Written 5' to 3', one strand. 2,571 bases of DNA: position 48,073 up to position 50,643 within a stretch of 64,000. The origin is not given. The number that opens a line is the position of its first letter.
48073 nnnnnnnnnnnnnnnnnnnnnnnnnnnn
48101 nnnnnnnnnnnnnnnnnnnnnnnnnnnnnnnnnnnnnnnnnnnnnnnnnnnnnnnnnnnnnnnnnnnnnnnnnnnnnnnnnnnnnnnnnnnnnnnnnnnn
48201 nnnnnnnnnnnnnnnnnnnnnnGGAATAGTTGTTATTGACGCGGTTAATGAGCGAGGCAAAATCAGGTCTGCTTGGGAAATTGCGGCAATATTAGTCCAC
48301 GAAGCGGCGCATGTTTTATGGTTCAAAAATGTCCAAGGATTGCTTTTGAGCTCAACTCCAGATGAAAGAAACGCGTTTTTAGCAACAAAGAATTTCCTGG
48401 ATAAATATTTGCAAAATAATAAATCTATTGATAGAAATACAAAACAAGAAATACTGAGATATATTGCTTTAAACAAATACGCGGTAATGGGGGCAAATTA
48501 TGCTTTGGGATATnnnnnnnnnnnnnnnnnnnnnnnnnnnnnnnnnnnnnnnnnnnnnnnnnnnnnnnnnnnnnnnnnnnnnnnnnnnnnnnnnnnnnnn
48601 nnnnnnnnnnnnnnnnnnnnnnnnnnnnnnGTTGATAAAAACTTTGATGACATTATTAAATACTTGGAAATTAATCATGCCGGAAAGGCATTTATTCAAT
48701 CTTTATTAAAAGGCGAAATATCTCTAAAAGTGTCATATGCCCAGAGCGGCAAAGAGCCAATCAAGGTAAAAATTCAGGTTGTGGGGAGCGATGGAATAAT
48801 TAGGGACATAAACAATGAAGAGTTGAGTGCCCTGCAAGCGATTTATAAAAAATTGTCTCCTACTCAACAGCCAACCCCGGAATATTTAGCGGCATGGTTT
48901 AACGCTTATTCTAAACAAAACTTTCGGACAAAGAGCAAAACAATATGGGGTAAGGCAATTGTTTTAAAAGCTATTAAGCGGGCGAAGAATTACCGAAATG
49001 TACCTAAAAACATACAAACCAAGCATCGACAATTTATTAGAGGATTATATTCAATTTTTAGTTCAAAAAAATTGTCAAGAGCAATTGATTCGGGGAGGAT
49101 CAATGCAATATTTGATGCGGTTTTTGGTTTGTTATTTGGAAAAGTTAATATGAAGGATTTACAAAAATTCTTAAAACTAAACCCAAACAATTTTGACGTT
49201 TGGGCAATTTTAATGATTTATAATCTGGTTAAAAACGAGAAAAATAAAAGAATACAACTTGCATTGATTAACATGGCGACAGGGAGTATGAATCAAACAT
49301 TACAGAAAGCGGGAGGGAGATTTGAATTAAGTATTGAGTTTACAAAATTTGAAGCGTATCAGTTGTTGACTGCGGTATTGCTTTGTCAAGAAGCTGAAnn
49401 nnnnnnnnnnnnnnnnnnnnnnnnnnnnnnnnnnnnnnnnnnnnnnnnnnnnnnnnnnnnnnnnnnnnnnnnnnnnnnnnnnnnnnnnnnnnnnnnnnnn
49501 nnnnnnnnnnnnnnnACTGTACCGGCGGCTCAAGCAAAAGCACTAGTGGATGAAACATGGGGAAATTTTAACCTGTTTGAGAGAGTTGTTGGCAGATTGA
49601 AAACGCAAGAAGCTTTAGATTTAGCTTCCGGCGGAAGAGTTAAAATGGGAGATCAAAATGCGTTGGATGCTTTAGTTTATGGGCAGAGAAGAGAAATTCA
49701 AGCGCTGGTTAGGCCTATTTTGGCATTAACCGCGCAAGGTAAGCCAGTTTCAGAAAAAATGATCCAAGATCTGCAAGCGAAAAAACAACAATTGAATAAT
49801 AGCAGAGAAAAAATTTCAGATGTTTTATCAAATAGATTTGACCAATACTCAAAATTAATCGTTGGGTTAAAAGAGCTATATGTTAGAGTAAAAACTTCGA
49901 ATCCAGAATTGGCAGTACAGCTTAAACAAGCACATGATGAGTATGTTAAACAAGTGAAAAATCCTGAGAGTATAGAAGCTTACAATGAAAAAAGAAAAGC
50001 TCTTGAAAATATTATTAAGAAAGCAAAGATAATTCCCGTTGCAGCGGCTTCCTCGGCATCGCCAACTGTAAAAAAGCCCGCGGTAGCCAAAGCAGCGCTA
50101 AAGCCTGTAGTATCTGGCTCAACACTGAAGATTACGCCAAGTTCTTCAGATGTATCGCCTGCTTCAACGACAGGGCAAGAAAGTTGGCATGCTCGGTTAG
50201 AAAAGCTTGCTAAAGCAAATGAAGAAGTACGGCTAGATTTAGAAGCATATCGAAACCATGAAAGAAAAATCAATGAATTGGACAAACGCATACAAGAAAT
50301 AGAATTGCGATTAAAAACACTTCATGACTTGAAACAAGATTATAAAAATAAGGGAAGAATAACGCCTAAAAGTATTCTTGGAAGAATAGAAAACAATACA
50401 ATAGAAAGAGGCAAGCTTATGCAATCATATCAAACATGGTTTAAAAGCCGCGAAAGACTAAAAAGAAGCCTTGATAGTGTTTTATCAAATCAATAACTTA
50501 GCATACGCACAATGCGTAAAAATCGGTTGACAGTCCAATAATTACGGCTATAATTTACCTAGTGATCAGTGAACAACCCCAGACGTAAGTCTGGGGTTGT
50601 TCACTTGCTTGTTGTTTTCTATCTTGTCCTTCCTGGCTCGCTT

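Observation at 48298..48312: HEAAH zinc-metalloprotease-like motif inside the giant protein, plus Pro/Ala-rich linkers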

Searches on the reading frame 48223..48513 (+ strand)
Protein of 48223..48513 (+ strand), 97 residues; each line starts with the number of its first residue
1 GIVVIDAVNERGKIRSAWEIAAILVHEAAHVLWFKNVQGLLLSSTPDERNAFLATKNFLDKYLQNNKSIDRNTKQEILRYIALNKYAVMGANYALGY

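Call 42: find_related_loci(query=A3, collection=genome_contigs, flank=8000)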
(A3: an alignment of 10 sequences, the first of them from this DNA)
Query A3 (97 aa) in genome_contigs; peptide patterns used: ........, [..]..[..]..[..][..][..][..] (x = any residue, [..] = any of these).
185 stretches matched a pattern; 2 encode a relative of the query (tblastn E <= 1e-3); 2 distinct loci.
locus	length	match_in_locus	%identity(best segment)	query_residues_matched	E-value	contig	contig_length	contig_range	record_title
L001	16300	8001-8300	42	2-96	1e-19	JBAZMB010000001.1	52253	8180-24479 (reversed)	MAG: Candidatus Margulisiibacteriota bacterium isolate SO_2017_LW4_30 scaffold_1623_c1_LW137-91_2017, whole genome shotg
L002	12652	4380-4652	45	3-97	8e-14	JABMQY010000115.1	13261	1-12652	MAG: Candidatus Saganbacteria bacterium isolate bin.294 k141_6236074, whole genome shotgun sequence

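Call 58: search_protein_families(library=pfam, proteins=[L001:1635-3017:+, L001:3691-4965:+, L001:4962-6602:+, L001:8575-9726:-, L001:9726-10424:-, L001:10540-11817:+, L002:355-2826:+, L002:6317-6919:-, L002:7453-10011:-, L002:10050-11009:-], max_evalue=0.001)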
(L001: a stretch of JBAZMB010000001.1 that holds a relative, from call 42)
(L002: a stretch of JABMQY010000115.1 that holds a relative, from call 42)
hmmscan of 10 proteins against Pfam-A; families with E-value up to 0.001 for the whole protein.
L001:1635-3017:+ (460 aa): 1 family
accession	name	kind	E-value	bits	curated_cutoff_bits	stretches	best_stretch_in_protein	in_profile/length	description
PF00275.25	EPSP_synthase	-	3.9e-105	352.4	22.8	1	49-447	2-414/417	EPSP synthase (3-phosphoshikimate 1-carboxyvinyltransferase)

L001:3691-4965:+ (424 aa): 3 families
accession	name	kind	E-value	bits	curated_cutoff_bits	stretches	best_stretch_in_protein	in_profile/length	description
PF01595.25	CNNM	-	1.6e-52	178.2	28.4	1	6-191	2-181/181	Cyclin M transmembrane N-terminal domain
PF03471.22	CorC_HlyC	-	6.4e-23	81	27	1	338-412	3-79/81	Transporter associated domain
PF00571.33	CBS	-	2.9e-17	63.2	24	2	207-261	2-53/57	CBS domain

L001:4962-6602:+ (546 aa): 3 families
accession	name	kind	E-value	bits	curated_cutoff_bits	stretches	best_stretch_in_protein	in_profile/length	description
PF06418.20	CTP_synth_N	-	2.7e-129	430.6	26.1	1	4-268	1-265/265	CTP synthase N-terminus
PF00117.34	GATase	-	5e-40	137.6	22.8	1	304-528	3-189/190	Glutamine amidotransferase class-I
PF07722.19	Peptidase_C26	-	1.2e-08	35.4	20.5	1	366-511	95-219/219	Peptidase C26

L001:8575-9726:- (383 aa): 1 family
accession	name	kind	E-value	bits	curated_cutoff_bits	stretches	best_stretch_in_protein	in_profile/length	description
PF01969.22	Ni_insertion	-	3.1e-136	454.9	22.1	1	4-375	1-374/375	Nickel insertion protein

L001:9726-10424:- (232 aa): 1 family
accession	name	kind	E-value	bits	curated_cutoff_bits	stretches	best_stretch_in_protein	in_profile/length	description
PF00731.26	AIRC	-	5.7e-15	55.6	30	1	103-228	1-126/148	AIR carboxylase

L001:10540-11817:+ (425 aa): 0 families

L002:355-2826:+ (823 aa): 0 families

L002:6317-6919:- (200 aa): 5 families
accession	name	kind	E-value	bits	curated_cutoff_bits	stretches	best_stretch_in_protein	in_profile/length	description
PF01330.27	RuvA_N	-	1.6e-20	73.4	23.6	1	1-62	1-61/61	RuvA N terminal domain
PF14520.12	HHH_5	-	4.8e-15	56.2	27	1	72-130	1-57/57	Helix-hairpin-helix domain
PF07499.19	RuvA_C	-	4e-12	46.8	24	1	153-199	2-46/47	RuvA, C-terminal domain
PF00633.29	HHH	-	2.2e-07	30.8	24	0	108-125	11-28/30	Helix-hairpin-helix motif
PF21176.3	RecR_HhH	-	0.00018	21.7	27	0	110-128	8-26/45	RecR, helix-hairpin-helix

L002:7453-10011:- (852 aa): 0 families

L002:10050-11009:- (319 aa): 8 families
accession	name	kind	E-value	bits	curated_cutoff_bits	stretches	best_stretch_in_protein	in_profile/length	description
PF01436.27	NHL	-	1.2e-53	176.9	20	6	288-315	1-28/28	NHL repeat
PF17170.10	DUF5128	-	1.1e-12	48.3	22.9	1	111-181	52-123/321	6-bladed beta-propeller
PF25021.1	TEN_NHL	-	2.8e-12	46.7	27.1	0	144-179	137-170/357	Teneurin NHL domain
PF08450.18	SGL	-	1.3e-11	45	26.3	1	98-185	130-220/246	SMP-30/Gluconolactonase/LRE-like region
PF01731.26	Arylesterase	-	2.1e-08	34.7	21.3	0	241-271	52-84/86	Arylesterase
PF00058.23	Ldl_recept_b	-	7.6e-07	29.9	21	0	160-204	1-41/42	Low-density lipoprotein receptor repeat class B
PF24684.1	Vgb_lyase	-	2.6e-06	26.9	50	1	57-274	15-213/290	Virginiamycin B lyase family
PF06739.17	SBBP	-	6.3e-05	23.3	20.5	0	153-165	17-29/38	Beta-propeller repeat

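Call 64: find_homologous_proteins(query=A3, max_evalue=0.001)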
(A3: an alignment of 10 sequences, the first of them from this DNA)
Query A3 (10 sequences): 496 candidates shared short words with the query, none scored E <= 0.001.

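Call 73: find_related_loci(query=A3, collection=metagenome_contigs, flank=6000)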
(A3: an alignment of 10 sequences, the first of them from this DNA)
Query A3 (97 aa) in metagenome_contigs; peptide patterns used: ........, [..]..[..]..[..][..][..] (x = any residue, [..] = any of these).
276 stretches matched a pattern; 6 encode a relative of the query (tblastn E <= 1e-3); 6 distinct loci.
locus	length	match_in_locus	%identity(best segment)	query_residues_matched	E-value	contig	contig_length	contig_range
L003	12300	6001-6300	42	2-96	2e-19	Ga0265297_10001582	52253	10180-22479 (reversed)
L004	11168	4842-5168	37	1-97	7e-17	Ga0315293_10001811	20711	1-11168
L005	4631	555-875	36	3-97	2e-15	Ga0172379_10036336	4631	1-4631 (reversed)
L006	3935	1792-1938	57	15-62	8e-14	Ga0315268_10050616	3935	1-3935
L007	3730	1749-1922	45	15-71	1e-12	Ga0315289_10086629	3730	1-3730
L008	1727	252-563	36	1-97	5e-10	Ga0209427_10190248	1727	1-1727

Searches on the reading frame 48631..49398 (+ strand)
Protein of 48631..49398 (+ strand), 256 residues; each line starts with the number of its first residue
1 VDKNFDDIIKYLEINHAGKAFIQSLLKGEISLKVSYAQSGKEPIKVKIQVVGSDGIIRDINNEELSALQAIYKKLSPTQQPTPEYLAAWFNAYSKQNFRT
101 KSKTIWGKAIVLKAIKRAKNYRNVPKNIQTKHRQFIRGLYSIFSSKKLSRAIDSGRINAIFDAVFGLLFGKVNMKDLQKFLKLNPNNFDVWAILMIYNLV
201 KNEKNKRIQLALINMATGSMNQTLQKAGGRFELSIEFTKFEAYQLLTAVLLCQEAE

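Call 16: search_protein_families(library=pfam, proteins=[window:48631-49398:+], max_evalue=10)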
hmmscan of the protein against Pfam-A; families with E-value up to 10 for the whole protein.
window:48631-49398:+ (256 aa): 4 families
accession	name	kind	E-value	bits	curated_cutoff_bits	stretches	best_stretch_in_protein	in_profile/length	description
PF02645.21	DegV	-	0.052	13.3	27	1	54-97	38-79/280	Uncharacterised protein, DegV family COG1307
PF02773.21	S-AdoMet_synt_C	-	0.082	13.3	25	1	16-65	49-94/138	S-adenosylmethionine synthetase, C-terminal domain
PF02171.23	Piwi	-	0.1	12.3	28.9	1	35-87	138-193/302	Piwi domain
PF13431.12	TPR_17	-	0.14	13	24.4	1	178-192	3-17/34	Tetratricopeptide repeat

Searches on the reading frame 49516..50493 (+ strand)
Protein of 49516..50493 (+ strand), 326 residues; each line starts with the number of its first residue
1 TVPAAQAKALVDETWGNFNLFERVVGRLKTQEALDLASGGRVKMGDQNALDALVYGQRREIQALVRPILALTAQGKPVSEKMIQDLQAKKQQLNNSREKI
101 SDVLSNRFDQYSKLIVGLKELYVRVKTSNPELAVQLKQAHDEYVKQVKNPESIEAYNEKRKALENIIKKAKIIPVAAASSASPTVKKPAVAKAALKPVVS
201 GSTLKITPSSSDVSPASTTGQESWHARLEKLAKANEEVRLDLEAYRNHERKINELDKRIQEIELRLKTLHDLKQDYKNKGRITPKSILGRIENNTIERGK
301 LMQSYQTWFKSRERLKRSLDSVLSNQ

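Call 16: search_protein_families(library=pfam, proteins=[window:49516-50493:+], max_evalue=10)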
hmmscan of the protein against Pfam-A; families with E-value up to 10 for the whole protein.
window:49516-50493:+ (326 aa): 13 families
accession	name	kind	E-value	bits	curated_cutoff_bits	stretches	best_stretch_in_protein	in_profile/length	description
PF15898.10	PRKG1_interact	-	0.012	16.7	32.4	1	223-275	29-81/101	cGMP-dependent protein kinase interacting domain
PF16030.10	GD_N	-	0.1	13.3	29.6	1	109-171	12-71/108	Serine protease gd N-terminus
PF04102.17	SlyX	-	0.12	13.5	30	1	49-81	21-53/67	SlyX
PF07851.19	TMEM120A-B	-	0.15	11.7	29.8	1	55-143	40-124/324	TMEM120A/B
PF00435.27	Spectrin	-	0.41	11.6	29.9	1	222-290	14-81/105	Spectrin repeat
PF21356.2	Vps27_GAT-like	-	1.1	9.9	27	0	85-115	28-58/71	Vacuolar protein sorting-associated protein 27, GAT-like domain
PF21408.2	MTR4-like_stalk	-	1.2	9.8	24.2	1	247-278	19-54/64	Exosome RNA helicase MTR4-like, stalk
PF16326.10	ABC_tran_CTD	-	4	8.2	32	0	228-268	17-59/69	ABC transporter C-terminal domain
PF06295.17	ZapG-like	-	4.7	7.7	33.5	1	79-150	26-97/123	Z-ring associated protein G-like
PF08946.15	Osmo_CC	-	4.9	8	24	1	243-269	12-38/46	Osmosensory transporter coiled coil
PF12325.13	TMF_TATA_bd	-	7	7.2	29.1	1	123-169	29-75/115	TATA element modulatory factor 1 TATA binding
PF24615.2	Spectrin_Anc-1_2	-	7.2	7.4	28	1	246-277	30-61/105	Nuclear anchorage protein 1, spectrin repeat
PF24423.1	OVT1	-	7.8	7.4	30.9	1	244-278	2-36/100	Major antigen, helical domain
